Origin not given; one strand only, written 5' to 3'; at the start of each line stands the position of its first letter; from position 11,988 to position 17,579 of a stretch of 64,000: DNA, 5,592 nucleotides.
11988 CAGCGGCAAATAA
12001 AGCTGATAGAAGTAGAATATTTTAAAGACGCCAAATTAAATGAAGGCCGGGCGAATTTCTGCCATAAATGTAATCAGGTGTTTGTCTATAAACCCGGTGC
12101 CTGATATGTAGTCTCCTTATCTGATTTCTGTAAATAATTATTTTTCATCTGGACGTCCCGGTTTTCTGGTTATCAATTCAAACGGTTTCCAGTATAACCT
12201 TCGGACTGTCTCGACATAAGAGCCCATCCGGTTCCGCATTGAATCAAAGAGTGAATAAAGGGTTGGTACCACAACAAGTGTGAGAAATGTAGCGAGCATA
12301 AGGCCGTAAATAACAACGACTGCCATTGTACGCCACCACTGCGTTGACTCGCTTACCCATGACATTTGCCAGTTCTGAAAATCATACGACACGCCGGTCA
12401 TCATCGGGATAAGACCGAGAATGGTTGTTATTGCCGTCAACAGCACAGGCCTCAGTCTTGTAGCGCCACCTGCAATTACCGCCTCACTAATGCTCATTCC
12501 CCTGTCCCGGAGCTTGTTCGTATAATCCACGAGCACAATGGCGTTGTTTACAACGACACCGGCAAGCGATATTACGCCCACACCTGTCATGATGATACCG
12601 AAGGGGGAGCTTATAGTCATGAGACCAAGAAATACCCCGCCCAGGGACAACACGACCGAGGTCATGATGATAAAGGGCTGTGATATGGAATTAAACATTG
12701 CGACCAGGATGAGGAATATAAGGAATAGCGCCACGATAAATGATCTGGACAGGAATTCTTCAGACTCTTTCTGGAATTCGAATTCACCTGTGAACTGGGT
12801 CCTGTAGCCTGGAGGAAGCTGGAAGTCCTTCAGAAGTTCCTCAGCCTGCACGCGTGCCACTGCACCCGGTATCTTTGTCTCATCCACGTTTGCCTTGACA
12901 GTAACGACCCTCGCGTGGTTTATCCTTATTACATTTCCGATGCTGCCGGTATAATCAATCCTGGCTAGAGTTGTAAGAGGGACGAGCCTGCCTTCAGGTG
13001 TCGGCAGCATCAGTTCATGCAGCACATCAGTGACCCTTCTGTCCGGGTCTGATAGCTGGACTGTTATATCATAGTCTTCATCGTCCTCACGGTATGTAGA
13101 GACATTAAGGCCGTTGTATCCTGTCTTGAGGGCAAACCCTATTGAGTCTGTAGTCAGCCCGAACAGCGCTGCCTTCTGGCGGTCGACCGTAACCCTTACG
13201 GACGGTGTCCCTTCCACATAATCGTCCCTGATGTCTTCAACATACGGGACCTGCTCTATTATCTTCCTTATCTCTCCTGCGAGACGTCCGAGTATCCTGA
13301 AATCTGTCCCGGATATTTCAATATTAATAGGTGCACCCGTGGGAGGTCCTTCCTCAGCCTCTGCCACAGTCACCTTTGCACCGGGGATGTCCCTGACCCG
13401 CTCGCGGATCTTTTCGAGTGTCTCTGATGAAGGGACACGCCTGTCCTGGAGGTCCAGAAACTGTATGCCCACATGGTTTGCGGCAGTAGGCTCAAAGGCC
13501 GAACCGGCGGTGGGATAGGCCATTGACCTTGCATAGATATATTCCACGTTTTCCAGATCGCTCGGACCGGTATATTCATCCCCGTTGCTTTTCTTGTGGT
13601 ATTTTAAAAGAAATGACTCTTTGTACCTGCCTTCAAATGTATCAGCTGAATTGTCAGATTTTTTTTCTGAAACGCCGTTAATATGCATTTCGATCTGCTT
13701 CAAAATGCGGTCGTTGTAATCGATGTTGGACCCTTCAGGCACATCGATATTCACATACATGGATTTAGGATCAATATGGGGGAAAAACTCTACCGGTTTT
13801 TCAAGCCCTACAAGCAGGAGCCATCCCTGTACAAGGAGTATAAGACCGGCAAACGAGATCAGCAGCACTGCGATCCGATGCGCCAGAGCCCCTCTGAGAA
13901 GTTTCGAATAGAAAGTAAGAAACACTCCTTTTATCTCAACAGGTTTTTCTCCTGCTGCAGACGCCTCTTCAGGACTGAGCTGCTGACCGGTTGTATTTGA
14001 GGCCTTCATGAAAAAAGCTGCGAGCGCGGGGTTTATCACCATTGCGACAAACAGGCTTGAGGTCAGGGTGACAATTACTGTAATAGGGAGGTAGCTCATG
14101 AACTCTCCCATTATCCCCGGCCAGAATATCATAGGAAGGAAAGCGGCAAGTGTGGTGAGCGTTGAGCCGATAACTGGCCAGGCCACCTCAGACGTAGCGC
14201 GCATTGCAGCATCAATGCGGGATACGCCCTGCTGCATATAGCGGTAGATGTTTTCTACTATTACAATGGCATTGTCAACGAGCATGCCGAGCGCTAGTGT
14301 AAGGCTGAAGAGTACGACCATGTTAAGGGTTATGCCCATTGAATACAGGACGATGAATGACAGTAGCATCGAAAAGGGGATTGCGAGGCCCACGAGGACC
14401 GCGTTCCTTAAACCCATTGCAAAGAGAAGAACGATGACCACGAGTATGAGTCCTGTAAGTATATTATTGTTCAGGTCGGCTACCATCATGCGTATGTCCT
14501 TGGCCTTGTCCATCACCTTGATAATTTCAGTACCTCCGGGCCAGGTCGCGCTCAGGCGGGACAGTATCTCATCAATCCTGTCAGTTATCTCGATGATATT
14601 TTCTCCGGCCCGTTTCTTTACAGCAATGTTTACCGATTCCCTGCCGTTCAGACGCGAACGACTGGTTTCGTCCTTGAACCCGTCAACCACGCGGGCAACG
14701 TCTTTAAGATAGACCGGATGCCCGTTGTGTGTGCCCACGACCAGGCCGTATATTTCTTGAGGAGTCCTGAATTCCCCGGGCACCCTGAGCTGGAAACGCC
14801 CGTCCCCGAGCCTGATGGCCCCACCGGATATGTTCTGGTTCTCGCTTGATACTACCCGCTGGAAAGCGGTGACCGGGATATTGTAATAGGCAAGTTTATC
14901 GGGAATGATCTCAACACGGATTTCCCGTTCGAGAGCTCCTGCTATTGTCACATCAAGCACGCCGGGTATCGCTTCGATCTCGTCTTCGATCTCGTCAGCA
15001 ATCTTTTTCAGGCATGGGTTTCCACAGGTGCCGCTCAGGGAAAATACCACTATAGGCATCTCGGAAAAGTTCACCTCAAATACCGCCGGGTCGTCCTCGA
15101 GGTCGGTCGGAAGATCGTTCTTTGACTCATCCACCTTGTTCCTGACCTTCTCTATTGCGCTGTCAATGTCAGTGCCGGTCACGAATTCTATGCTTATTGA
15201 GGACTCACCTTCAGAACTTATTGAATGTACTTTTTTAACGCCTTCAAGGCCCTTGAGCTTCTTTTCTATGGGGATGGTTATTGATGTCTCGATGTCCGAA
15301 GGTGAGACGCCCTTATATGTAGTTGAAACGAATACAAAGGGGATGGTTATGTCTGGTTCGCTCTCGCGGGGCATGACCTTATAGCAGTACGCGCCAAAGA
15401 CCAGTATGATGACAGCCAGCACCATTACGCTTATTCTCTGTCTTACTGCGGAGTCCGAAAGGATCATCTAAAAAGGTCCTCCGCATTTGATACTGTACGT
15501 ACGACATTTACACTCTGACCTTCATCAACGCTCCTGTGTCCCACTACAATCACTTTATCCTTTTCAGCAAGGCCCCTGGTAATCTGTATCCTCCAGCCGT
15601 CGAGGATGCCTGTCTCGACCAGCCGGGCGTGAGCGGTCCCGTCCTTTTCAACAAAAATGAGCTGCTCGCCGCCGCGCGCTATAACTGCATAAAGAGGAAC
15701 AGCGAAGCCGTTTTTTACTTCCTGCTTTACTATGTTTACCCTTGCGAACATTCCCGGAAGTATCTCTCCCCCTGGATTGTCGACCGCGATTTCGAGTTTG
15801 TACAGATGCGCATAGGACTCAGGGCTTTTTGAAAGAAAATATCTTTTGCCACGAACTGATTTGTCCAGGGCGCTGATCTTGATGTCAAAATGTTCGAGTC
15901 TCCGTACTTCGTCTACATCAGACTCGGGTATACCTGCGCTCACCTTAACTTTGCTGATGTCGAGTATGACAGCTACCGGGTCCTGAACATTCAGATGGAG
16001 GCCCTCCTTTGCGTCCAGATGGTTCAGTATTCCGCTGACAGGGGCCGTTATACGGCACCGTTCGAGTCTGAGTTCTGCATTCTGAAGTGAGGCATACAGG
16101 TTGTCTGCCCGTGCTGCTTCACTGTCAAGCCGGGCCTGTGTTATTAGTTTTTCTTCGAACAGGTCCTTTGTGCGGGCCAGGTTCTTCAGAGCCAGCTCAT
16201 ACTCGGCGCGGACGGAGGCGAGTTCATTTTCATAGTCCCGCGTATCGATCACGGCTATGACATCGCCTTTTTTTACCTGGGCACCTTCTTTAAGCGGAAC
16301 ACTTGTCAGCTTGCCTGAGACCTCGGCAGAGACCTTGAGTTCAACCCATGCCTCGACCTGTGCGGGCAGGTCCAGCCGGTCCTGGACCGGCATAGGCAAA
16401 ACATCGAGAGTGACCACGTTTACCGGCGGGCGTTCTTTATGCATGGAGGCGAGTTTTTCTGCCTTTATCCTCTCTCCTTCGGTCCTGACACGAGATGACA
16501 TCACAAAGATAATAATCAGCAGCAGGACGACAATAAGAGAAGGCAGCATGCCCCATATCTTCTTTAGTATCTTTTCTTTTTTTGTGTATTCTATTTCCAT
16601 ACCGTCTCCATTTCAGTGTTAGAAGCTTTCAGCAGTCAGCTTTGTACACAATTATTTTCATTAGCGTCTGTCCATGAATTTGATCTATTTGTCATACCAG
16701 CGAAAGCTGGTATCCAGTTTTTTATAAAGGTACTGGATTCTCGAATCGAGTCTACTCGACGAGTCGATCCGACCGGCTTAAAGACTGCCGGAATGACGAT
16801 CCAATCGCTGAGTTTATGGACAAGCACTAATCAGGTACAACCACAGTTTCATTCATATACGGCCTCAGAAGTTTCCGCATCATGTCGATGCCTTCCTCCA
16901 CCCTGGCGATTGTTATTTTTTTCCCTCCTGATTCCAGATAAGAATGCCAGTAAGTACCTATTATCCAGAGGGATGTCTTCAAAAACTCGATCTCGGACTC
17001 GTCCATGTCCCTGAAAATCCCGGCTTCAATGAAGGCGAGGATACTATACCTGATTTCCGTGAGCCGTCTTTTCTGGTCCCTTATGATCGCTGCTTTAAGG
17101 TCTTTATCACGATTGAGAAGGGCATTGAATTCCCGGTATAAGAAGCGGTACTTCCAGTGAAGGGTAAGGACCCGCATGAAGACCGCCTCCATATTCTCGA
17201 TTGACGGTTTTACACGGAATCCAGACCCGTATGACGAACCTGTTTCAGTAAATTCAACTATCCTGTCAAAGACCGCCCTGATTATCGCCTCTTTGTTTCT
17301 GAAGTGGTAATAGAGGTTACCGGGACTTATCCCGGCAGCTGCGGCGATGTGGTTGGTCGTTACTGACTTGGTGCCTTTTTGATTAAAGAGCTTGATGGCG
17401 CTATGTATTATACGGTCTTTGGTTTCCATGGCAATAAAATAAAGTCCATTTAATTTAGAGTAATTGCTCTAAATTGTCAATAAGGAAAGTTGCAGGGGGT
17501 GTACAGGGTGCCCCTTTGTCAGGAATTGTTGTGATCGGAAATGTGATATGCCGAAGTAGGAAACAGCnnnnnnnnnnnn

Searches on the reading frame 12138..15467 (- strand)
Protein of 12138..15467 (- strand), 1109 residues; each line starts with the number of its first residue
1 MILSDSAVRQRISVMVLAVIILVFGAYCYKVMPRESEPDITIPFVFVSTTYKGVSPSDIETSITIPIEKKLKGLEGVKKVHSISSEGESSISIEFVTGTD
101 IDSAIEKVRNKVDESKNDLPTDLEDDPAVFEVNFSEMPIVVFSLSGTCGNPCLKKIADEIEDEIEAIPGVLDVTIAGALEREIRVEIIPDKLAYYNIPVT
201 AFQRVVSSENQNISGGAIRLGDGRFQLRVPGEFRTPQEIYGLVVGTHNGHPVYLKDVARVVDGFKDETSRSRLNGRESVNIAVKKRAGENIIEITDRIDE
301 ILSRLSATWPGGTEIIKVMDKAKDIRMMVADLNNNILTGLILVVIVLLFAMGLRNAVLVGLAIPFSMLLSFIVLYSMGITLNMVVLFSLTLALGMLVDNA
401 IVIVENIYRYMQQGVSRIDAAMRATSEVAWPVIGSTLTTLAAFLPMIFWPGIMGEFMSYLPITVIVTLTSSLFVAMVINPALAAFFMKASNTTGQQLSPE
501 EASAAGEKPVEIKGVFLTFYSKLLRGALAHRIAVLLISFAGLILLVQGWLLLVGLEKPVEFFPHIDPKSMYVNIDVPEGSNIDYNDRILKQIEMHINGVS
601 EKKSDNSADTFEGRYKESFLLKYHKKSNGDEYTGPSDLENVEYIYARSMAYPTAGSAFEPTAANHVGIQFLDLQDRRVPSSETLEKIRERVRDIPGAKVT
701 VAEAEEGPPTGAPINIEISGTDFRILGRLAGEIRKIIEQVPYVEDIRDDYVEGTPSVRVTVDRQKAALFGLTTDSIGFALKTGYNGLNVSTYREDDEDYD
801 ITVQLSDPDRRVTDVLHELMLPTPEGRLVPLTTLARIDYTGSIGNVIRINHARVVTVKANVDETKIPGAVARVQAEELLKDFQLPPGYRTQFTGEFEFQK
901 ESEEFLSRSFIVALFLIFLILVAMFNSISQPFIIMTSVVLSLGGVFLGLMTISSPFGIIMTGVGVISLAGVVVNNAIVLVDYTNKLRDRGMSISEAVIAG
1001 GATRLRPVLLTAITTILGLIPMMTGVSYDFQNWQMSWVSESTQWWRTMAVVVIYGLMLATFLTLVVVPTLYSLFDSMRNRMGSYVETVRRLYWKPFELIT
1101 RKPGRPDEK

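Call 10: search_protein_families(library=pfam, proteins=[window:12138-15467:-], max_evalue=0.001)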
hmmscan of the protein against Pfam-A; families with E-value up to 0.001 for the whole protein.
window:12138-15467:- (1109 aa): 2 families
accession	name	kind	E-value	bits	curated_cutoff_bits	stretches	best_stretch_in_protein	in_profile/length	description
PF00873.25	ACR_tran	-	5.5e-217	723.3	28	2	5-601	3-592/1021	AcrB/AcrD/AcrF family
PF03176.21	MMPL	-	5.5e-06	26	20.5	0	334-486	147-302/333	MMPL family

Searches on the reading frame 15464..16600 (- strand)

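Call 10: search_protein_families(library=pfam, proteins=[window:15464-16600:-], max_evalue=0.001)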
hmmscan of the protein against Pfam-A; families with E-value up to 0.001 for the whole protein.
window:15464-16600:- (378 aa): 4 families
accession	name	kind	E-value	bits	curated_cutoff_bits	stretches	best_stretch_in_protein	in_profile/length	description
PF16576.10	HlyD_D23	-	4.1e-18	65.9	30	1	89-286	21-214/214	Barrel-sandwich domain of CusB or HlyD membrane-fusion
PF13437.12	HlyD_3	-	1.1e-16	61.9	22.2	1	184-283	2-106/106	HlyD family secretion protein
PF13533.13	Biotin_lipoyl_2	-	1.4e-09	38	29.8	1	89-119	2-32/32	Biotin-lipoyl like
PF00364.28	Biotin_lipoyl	-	8.9e-06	25.9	22.1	0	87-118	42-73/73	Biotin-requiring enzyme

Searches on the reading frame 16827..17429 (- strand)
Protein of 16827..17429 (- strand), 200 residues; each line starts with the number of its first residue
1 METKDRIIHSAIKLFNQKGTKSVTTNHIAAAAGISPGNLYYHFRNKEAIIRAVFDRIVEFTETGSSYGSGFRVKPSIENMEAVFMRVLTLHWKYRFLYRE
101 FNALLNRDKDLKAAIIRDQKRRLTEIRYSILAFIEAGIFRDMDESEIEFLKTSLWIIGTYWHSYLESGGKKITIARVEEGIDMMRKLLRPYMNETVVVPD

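Call 10: search_protein_families(library=pfam, proteins=[window:16827-17429:-], max_evalue=0.001)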
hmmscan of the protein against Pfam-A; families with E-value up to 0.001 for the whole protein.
window:16827-17429:- (200 aa): 2 families
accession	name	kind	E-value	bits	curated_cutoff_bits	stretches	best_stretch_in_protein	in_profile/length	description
PF13972.11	TetR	-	3.8e-24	85.6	25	1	74-195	17-139/144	Bacterial transcriptional repressor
PF00440.29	TetR_N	-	1.3e-16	60.6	24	1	7-53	1-47/47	Bacterial regulatory proteins, tetR family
